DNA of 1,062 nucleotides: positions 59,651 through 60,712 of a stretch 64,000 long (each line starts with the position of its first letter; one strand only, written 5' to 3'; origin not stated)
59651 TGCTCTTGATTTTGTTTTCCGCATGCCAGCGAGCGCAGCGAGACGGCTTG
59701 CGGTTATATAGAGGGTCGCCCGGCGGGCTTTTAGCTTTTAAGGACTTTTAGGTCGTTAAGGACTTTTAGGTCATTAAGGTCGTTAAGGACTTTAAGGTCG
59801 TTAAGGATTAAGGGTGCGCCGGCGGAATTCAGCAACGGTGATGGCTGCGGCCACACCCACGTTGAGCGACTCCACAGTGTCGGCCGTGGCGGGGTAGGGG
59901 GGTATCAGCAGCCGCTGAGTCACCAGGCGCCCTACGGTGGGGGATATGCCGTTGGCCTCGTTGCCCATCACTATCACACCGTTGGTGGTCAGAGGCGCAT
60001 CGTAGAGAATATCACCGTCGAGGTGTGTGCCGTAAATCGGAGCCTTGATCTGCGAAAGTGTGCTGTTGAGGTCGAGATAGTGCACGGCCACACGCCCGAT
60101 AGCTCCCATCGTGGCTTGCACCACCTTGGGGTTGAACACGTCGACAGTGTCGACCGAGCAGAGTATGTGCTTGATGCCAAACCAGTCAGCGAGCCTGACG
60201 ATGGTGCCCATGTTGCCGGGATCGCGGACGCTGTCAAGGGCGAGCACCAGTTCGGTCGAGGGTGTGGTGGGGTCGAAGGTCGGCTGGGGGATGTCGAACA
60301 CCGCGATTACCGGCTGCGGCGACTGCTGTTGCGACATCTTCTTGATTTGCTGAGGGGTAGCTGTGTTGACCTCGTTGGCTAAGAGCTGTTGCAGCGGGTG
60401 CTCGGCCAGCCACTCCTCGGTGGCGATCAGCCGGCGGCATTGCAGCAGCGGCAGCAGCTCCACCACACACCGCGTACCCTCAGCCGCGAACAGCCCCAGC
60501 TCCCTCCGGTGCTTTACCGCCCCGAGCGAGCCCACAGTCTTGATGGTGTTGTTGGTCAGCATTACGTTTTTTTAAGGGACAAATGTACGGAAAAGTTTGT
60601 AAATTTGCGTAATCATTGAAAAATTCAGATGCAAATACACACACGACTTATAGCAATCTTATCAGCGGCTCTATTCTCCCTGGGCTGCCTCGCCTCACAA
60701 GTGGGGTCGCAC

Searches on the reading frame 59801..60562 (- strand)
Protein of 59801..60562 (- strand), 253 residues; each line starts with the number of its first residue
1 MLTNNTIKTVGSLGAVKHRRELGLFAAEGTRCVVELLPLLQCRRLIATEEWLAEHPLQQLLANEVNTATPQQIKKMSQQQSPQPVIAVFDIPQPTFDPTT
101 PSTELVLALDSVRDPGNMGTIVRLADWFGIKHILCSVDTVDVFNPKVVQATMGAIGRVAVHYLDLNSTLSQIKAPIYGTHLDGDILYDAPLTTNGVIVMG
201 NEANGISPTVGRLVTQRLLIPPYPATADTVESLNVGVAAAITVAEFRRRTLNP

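Call 13: find_related_loci(query=window:59801-60562:-, collection=genome_contigs, flank=10000)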
Query window:59801-60562:- (253 aa) in genome_contigs; peptide patterns used: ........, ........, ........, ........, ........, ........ (x = any residue, [..] = any of these).
599 stretches matched a pattern (row limit reached: there are more); 470 encode a relative of the query (tblastn E <= 1e-3); the best 80 are kept; 80 distinct loci.
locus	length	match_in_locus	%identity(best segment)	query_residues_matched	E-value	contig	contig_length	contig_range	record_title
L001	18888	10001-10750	54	2-251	3e-85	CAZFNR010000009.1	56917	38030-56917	MAG TPA_asm: uncultured Muribaculaceae bacterium isolate SRP350583_co2_469 genome assembly, contig: NODE_637_length_5691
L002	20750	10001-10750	54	2-251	1e-84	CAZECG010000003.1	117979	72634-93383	MAG TPA_asm: uncultured Muribaculaceae bacterium isolate SRP313737_co1_193 genome assembly, contig: NODE_216_length_1179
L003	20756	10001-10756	54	1-249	1e-83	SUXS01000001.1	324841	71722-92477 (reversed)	MAG: Bacteroidales bacterium isolate SIG130 NODE_41_length_324841_cov_16.976345, whole genome shotgun sequence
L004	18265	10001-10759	72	2-253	1e-118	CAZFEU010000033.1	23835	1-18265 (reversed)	MAG TPA_asm: uncultured Muribaculaceae bacterium isolate SRP199465_co1_325 genome assembly, contig: NODE_5451_length_238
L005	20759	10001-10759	48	1-249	8e-75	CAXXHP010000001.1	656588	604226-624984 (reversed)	MAG: Prolixibacteraceae bacterium isolate 49dd0702-3ab6-43b8-9f57-a8022a7e3c9c genome assembly, contig: contig_1, whole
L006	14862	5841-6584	53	2-249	3e-72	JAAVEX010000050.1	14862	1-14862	MAG: Barnesiella sp. isolate Mgla_MAG_20-bin_7 c_000000027488, whole genome shotgun sequence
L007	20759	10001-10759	50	1-249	2e-71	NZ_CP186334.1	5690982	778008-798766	Gaoshiqia hydrogeniformans strain Z1-71 chromosome, complete genome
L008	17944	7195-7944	46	1-250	3e-71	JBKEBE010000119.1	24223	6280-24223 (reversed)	MAG: Paludibacteraceae bacterium isolate VLC_080 c_000003769838, whole genome shotgun sequence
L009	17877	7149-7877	48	1-252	6e-69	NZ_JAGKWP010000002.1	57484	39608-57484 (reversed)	MAG: Flavobacterium sp. isolate C8_D7_003 C8_D7_003_53, whole genome shotgun sequence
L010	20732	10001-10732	48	1-253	2e-68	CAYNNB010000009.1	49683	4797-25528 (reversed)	MAG TPA_asm: uncultured Flavobacterium sp. isolate SRP135725_co1_353 genome assembly, contig: NODE_559_length_49683_cov_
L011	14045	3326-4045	47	1-248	4e-68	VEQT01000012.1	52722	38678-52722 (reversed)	MAG: Flavobacterium sp. isolate ZLKRG21 NODE_391_length_52722_cov_4.976842, whole genome shotgun sequence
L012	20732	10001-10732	48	1-251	1e-67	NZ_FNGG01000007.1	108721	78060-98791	Salinimicrobium catena strain CGMCC 1.6101, whole genome shotgun sequence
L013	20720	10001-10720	47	1-248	1e-67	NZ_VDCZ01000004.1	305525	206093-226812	Flavobacterium profundi strain TP390 R15_NDMS06855.contig00004, whole genome shotgun sequence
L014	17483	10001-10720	45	1-248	4e-67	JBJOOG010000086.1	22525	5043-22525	MAG: Bacteroidota bacterium isolate umpqua_2019_sw_WHONDRS-S19S_0079_B_bin.94 scaffold_1824198, whole genome shotgun seq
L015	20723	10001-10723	45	1-249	3e-67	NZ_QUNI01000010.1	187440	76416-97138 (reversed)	Flavobacterium aquicola strain DSM 100880 Ga0196849_110, whole genome shotgun sequence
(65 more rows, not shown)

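Call 15: find_encoding_contigs(protein=window:59801-60562:-, flank=3000, max_places=10)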
Protein window:59801-60562:- (253 aa): 1 contig read that carries it; 1 place shown.
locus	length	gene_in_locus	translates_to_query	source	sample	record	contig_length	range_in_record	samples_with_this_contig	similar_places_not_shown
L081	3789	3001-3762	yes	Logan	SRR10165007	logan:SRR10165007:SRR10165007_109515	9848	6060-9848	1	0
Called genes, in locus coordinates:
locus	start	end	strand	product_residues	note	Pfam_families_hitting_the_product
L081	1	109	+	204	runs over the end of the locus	PF21176:RecR_HhH, PF02132:RecR_ZnF, PF13662:Toprim_4, PF01751:Toprim (weak), PF21175:RecR_C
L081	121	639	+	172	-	PF13302:Acetyltransf_3, PF00583:Acetyltransf_1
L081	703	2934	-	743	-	PF00082:Peptidase_S8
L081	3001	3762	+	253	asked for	PF22435:MRM3-like_sub_bind, PF00588:SpoU_methylase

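Call 18: find_homologous_proteins(query=window:59801-60562:-, max_evalue=1e-40)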
Query window:59801-60562:- (253 aa): 7836 proteins with E <= 1e-40 among 8000 candidates; the best 120 are listed.
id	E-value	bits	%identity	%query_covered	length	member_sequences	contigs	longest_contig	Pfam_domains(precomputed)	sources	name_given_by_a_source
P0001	7.2e-163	558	100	100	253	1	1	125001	PF22435.2,PF00588.25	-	-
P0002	5.7e-125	434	79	98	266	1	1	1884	PF22435.2,PF00588.25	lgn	-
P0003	5.3e-114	398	74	100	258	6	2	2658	PF22435.2,PF00588.25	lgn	-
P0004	9.9e-113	393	73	100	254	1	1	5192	PF22435.2,PF00588.25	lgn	-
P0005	2.4e-110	386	72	100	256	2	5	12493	PF22435.2,PF00588.25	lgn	-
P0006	4.0e-109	382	71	100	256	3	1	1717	PF22435.2,PF00588.25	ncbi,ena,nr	ncbi:MAG: RNA methyltransferase [Muribaculaceae bacterium]|nr:RNA methyltransferase [Muribaculaceae 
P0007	1.7e-95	337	67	98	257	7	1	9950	PF22435.2,PF00588.25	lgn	-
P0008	1.2e-86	308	59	98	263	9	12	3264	PF22435.2,PF00588.25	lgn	-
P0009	1.0e-85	305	58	98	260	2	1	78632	PF22435.2,PF00588.25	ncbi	-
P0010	6.6e-84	299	58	99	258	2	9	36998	PF22435.2,PF00588.25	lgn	-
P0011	7.0e-84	299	56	99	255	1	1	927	PF22435.2,PF00588.25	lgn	-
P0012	4.2e-83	296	58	99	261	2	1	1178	PF22435.2,PF00588.25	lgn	-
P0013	4.3e-83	296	59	98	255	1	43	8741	PF22435.2,PF00588.25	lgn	-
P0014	5.7e-82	293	58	99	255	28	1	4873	PF22435.2,PF00588.25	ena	-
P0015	1.3e-81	292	56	98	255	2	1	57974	PF22435.2,PF00588.25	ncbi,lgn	-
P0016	1.4e-81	292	56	99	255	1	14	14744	PF22435.2,PF00588.25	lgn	-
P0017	2.1e-81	291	57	98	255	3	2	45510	PF22435.2,PF00588.25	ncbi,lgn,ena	-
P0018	2.8e-81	291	54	99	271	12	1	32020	PF22435.2,PF00588.25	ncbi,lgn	-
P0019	3.2e-81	290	57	99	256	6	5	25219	PF22435.2,PF00588.25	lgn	-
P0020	3.7e-81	290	55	99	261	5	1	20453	PF22435.2,PF00588.25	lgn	-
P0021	8.6e-81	289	57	98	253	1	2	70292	PF22435.2,PF00588.25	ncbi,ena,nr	ncbi:MAG: RNA methyltransferase [Muribaculaceae bacterium]|nr:RNA methyltransferase [Muribaculaceae 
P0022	1.3e-80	288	57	98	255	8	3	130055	PF22435.2,PF00588.25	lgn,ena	-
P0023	2.6e-80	287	55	98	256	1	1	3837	PF22435.2,PF00588.25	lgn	-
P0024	5.7e-80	286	54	100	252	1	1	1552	PF22435.2,PF00588.25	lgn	-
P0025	7.5e-80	286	56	98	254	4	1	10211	PF22435.2,PF00588.25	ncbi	-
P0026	9.6e-80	285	56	98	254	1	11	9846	PF22435.2,PF00588.25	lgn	-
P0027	1.2e-79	285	58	96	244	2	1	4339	PF22435.2,PF00588.25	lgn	-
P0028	1.4e-79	285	57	98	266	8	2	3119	PF22435.2,PF00588.25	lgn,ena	-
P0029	1.9e-79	284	56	98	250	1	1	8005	PF22435.2,PF00588.25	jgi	-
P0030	3.5e-79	284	56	99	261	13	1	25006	PF22435.2,PF00588.25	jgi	jgi:TrmH family RNA methyltransferase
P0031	4.1e-79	283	55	99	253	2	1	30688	PF22435.2,PF00588.25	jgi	jgi:RNA methyltransferase, TrmH family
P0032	5.2e-79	283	55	98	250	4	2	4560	PF22435.2,PF00588.25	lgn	-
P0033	9.3e-79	282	55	100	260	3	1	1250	PF08032.18,PF22435.2,PF00588.25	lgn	-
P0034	1.0e-78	282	56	99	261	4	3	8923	PF22435.2,PF00588.25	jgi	jgi:TrmH family RNA methyltransferase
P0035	1.3e-78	282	55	99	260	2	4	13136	PF22435.2,PF00588.25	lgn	-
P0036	1.5e-78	282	54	98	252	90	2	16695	PF22435.2,PF00588.25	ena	-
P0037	1.9e-78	281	56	98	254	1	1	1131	PF22435.2,PF00588.25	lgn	-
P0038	1.9e-78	281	57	98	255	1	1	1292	PF22435.2,PF00588.25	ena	-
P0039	2.3e-78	281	54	100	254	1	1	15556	PF22435.2,PF00588.25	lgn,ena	-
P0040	2.5e-78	281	56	98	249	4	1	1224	PF22435.2,PF00588.25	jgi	-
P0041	3.9e-78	280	56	99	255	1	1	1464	PF22435.2,PF00588.25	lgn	-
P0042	4.4e-78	280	67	81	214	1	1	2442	PF00588.25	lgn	-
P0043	5.2e-78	280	53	100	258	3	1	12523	PF22435.2,PF00588.25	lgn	-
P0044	5.3e-78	280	54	99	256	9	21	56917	PF22435.2,PF00588.25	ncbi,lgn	-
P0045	5.6e-78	280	54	99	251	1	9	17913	PF22435.2,PF00588.25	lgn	-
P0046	6.1e-78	280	55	98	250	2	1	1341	PF22435.2,PF00588.25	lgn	-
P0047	6.9e-78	279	53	99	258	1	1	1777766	PF22435.2,PF00588.25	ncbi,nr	ncbi:MAG: RNA methyltransferase [Pseudoflavonifractor sp.]|nr:RNA methyltransferase [Pseudoflavonifr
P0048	7.7e-78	279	55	96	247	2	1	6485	PF22435.2,PF00588.25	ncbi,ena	-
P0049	1.1e-77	279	55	98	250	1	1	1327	PF22435.2,PF00588.25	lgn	-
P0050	2.0e-77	278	55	99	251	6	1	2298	PF22435.2,PF00588.25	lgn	-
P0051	2.4e-77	278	53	98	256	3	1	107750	PF22435.2,PF00588.25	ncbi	-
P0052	2.5e-77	278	53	99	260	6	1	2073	PF22435.2,PF00588.25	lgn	-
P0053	2.7e-77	277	55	98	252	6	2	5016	PF22435.2,PF00588.25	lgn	-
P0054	2.7e-77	277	54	99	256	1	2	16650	PF22435.2,PF00588.25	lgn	-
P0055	2.7e-77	277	55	99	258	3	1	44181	PF22435.2,PF00588.25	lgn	-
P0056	2.9e-77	277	56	98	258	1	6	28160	PF22435.2,PF00588.25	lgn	-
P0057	4.2e-77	277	55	98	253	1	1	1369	PF22435.2,PF00588.25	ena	-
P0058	4.3e-77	277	55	98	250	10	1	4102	PF22435.2,PF00588.25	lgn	-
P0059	4.4e-77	277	54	99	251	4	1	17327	PF22435.2,PF00588.25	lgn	-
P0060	4.8e-77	277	53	98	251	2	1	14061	PF22435.2,PF00588.25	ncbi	-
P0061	4.9e-77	277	55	100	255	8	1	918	PF22435.2,PF00588.25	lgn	-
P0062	9.9e-77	276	53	98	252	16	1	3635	PF22435.2,PF00588.25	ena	-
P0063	9.9e-77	276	55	98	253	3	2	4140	PF22435.2,PF00588.25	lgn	-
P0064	1.4e-76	275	56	98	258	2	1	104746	PF22435.2,PF00588.25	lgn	-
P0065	1.9e-76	275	55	98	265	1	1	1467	PF22435.2,PF00588.25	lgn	-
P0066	2.1e-76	275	56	98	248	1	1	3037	PF22435.2,PF00588.25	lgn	-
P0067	2.1e-76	275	54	100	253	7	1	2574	PF22435.2,PF00588.25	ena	-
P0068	2.3e-76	274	54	99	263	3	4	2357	PF22435.2,PF00588.25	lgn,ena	-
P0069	2.6e-76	274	55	99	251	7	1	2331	PF22435.2,PF00588.25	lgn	-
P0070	2.7e-76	274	56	97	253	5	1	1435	PF00588.25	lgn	-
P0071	2.7e-76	274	53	99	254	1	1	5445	PF22435.2,PF00588.25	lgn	-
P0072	2.8e-76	274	56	96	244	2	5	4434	PF22435.2,PF00588.25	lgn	-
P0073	3.0e-76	274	54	99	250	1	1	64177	PF22435.2,PF00588.25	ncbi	-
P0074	3.4e-76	274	54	99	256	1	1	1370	PF22435.2,PF00588.25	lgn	-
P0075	4.0e-76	274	55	98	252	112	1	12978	PF22435.2,PF00588.25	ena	-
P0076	4.2e-76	274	55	99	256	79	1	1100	PF22435.2,PF00588.25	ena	-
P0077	4.9e-76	273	55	99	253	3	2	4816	PF22435.2,PF00588.25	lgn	-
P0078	6.8e-76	273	53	98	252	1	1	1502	PF22435.2,PF00588.25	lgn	-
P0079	7.2e-76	273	52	99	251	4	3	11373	PF22435.2,PF00588.25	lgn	-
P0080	7.3e-76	273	53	99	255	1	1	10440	PF22435.2,PF00588.25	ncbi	-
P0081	7.4e-76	273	54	99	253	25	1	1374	PF22435.2,PF00588.25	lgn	-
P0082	7.9e-76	273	56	98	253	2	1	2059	PF22435.2,PF00588.25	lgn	-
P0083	8.3e-76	273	55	98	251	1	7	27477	PF22435.2,PF00588.25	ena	-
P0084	8.4e-76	273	54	98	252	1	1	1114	PF22435.2,PF00588.25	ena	-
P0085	1.0e-75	272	54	98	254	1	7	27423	PF22435.2,PF00588.25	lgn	-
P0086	1.2e-75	272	53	99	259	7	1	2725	PF22435.2,PF00588.25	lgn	-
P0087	1.4e-75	272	55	99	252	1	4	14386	PF22435.2,PF00588.25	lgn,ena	-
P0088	1.6e-75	272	56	99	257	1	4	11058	PF22435.2,PF00588.25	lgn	-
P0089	1.7e-75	272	56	98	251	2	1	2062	PF22435.2,PF00588.25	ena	-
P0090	1.7e-75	272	55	98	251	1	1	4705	PF22435.2,PF00588.25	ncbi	-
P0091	1.7e-75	272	54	99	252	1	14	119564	PF22435.2,PF00588.25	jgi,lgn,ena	-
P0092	1.8e-75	272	54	99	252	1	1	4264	PF22435.2,PF00588.25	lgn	-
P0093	1.8e-75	271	54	98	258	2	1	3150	PF22435.2,PF00588.25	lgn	-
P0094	2.1e-75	271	52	98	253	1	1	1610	PF22435.2,PF00588.25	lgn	-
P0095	2.1e-75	271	52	98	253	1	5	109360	PF22435.2,PF00588.25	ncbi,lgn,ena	-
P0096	2.1e-75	271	52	98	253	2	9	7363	PF22435.2,PF00588.25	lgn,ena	-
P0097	2.1e-75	271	53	100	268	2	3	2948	PF08032.18,PF22435.2,PF00588.25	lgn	-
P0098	2.1e-75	271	55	99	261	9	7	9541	PF22435.2,PF00588.25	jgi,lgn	jgi:TrmH family RNA methyltransferase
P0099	2.2e-75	271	54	100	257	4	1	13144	PF22435.2,PF00588.25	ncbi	-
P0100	2.2e-75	271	53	98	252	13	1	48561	PF22435.2,PF00588.25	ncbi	-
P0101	2.2e-75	271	52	98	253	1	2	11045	PF22435.2,PF00588.25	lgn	-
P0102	2.5e-75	271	52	100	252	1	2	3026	PF22435.2,PF00588.25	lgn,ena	-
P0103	2.9e-75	271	53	99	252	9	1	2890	PF22435.2,PF00588.25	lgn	-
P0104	2.9e-75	271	53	98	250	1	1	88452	PF22435.2,PF00588.25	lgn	-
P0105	2.9e-75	271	54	99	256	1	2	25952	PF22435.2,PF00588.25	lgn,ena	-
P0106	3.4e-75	271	54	98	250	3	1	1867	PF22435.2,PF00588.25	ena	-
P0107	3.6e-75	271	54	98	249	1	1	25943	PF22435.2,PF00588.25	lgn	-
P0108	3.6e-75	270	54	99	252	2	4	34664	PF22435.2,PF00588.25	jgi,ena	jgi:TrmH family RNA methyltransferase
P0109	4.0e-75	270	54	98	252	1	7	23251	PF22435.2,PF00588.25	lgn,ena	-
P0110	4.1e-75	270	56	97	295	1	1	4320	PF00588.25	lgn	-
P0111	5.4e-75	270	52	98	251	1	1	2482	PF22435.2,PF00588.25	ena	-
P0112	5.4e-75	270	53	99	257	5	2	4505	PF22435.2,PF00588.25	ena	-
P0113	6.0e-75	270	52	100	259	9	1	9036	PF22435.2,PF00588.25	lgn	-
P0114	6.2e-75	270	54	99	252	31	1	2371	PF22435.2,PF00588.25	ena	-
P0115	6.8e-75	270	54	99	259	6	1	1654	PF22435.2,PF00588.25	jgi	jgi:TrmH family RNA methyltransferase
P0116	6.9e-75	270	54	99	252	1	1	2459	PF22435.2,PF00588.25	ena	-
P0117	7.7e-75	269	53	98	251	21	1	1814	PF22435.2,PF00588.25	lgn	-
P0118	7.7e-75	269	54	98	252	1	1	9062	PF22435.2,PF00588.25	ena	-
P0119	7.9e-75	269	52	99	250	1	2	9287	PF22435.2,PF00588.25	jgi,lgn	jgi:RNA methyltransferase, TrmH family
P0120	9.6e-75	269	54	99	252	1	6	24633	PF22435.2,PF00588.25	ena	-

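Call 20: find_encoding_contigs(protein=P0002, flank=1500, max_places=3)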
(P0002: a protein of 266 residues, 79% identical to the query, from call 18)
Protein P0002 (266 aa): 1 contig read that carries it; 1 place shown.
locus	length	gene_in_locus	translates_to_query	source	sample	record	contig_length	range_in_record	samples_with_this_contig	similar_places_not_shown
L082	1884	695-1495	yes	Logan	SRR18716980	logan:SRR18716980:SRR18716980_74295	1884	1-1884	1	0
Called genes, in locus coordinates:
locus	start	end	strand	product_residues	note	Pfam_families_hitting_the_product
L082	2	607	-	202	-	?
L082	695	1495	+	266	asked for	PF22435:MRM3-like_sub_bind, PF00588:SpoU_methylase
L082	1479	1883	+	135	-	?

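Call 21: find_encoding_contigs(protein=P0003, flank=1500, max_places=3)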
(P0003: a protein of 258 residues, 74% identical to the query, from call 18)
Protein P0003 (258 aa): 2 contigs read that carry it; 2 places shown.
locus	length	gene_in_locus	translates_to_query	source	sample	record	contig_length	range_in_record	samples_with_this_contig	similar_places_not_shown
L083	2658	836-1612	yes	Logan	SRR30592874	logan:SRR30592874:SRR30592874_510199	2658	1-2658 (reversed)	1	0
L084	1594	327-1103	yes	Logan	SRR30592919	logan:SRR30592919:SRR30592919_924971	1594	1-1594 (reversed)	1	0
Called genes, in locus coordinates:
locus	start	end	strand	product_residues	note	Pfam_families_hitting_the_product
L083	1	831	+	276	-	?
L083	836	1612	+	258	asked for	PF22435:MRM3-like_sub_bind, PF00588:SpoU_methylase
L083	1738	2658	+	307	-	?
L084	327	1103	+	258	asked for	PF22435:MRM3-like_sub_bind, PF00588:SpoU_methylase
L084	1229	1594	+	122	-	?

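Call 22: find_encoding_contigs(protein=P0006, flank=1500, max_places=3)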
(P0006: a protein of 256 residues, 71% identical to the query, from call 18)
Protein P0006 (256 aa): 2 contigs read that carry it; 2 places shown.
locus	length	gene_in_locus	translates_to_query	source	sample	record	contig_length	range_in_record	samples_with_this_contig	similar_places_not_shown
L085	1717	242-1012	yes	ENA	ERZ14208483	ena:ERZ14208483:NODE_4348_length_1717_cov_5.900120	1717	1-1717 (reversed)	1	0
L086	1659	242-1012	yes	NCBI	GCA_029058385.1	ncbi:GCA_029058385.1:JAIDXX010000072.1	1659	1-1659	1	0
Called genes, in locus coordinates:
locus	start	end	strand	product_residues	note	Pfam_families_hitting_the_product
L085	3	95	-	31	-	?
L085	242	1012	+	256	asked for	PF22435:MRM3-like_sub_bind, PF00588:SpoU_methylase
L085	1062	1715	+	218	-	?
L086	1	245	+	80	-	?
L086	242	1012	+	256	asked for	PF22435:MRM3-like_sub_bind, PF00588:SpoU_methylase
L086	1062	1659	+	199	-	PF18073:Zn_ribbon_LapB, PF13481:AAA_25, PF03796:DnaB_C (weak), PF06745:ATPase, PF23442:DUF7125 (weak)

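Call 23: find_encoding_contigs(protein=P0004, flank=1500, max_places=3)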
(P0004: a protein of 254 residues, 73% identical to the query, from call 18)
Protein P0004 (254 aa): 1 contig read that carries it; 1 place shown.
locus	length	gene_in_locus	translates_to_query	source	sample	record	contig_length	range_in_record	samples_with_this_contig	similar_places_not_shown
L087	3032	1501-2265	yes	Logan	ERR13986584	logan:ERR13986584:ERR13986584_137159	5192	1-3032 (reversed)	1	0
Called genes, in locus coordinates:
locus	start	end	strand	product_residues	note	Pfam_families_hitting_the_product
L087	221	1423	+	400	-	PF13173:AAA_14, PF13635:DUF4143 (faint)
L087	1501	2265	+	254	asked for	PF22435:MRM3-like_sub_bind, PF00588:SpoU_methylase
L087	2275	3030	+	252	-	?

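Call 62: search_protein_families(library=ncbifam, proteins=[window:59801-60562:-])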
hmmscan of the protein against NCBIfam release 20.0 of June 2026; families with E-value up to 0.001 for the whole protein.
window:59801-60562:- (253 aa): 5 families
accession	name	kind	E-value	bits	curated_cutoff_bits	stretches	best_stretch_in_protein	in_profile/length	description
TIGR00186.1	rRNA_methyl_3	equivalog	5.7e-20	71.8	160.15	1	99-248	88-238/240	23S rRNA (guanosine(2251)-2'-O)-methyltransferase RlmB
NF008386.0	PRK11181.1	equivalog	1.8e-12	47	366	1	103-249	94-241/244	23S rRNA (guanosine(2251)-2'-O)-methyltransferase RlmB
NF008117.0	PRK10864.1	equivalog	7.3e-12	45.1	267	1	102-249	194-341/344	tRNA/rRNA methyltransferase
NF008295.0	PRK11081.1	equivalog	9e-10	38.5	227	1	103-249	18-164/230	tRNA (guanosine(18)-2'-O)-methyltransferase TrmH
NF000477.1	NshR_TsnR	equivalog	8e-06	25.5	425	1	88-250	99-264/266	NshR/TsnR family 23S rRNA methyltransferase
